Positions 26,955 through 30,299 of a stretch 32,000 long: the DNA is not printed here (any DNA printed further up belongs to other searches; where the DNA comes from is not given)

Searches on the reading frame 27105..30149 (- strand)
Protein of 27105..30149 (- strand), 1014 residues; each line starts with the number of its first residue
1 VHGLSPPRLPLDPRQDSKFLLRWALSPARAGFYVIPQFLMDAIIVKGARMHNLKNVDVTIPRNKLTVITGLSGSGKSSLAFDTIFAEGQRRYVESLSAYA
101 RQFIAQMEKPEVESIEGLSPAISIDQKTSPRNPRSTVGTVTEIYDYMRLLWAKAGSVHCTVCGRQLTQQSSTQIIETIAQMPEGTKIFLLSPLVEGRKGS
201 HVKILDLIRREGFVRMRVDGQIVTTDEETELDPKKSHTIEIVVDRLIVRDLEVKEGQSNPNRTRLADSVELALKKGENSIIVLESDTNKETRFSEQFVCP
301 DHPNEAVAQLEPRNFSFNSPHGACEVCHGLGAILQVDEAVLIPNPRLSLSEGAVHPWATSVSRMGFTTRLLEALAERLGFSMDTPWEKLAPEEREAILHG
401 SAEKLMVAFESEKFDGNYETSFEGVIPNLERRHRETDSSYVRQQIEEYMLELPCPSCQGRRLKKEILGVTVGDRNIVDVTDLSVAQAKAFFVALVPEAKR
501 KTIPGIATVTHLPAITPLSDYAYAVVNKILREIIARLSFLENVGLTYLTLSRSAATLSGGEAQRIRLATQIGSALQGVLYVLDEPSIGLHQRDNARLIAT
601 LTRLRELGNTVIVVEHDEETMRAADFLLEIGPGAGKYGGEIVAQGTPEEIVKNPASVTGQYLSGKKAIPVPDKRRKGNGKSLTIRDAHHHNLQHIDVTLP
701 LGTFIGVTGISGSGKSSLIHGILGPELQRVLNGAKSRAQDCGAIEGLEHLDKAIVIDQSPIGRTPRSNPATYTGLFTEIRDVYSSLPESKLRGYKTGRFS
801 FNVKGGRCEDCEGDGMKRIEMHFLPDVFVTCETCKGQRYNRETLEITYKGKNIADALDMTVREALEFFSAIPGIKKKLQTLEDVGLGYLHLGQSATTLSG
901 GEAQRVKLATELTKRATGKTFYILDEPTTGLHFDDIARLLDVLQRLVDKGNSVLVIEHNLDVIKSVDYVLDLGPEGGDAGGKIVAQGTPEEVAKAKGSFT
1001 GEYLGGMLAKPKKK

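Call 42: search_protein_families(library=pfam, proteins=[window:27105-30149:-], max_evalue=0.001)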
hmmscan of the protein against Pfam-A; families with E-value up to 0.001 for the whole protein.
window:27105-30149:- (1014 aa): 11 families
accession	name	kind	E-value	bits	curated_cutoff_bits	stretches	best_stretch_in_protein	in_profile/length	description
PF17755.6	UvrA_DNA-bind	-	7.6e-35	120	23.2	1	337-447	1-110/110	UvrA DNA-binding domain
PF17760.6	UvrA_inter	-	2.9e-34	117.7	23.3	1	169-285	1-108/109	UvrA interaction domain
PF00005.33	ABC_tran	-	1.1e-21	78.3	25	1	874-929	85-137/137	ABC transporter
PF02463.25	SMC_N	-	3.6e-14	53.2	40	1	52-630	12-211/220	RecF/RecN/SMC N terminal domain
PF20703.3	nSTAND1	-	7.7e-08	32.8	27.1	0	703-734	34-65/379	Novel STAND NTPase 1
PF13555.12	AAA_29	-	1.2e-06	28.6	27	0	54-79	13-38/61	P-loop containing region of AAA domain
PF13191.12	AAA_16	-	1.8e-06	29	32.6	0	60-105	21-70/167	AAA ATPase domain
PF13304.12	AAA_21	-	2.5e-06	28.2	27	0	905-952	244-292/304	AAA domain, putative AbiEii toxin, Type IV TA system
PF03193.22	RsgA_GTPase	-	7.1e-05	23.1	30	0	681-729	86-133/174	RsgA GTPase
PF12399.14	BCA_ABC_TP_C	-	0.0002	21.3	25.5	0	640-655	1-16/27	Branched-chain amino acid ATP-binding cassette transporter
PF00684.25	DnaJ_CXXCXGXG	-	0.00053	20.6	32.7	0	807-838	17-51/65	DnaJ central domain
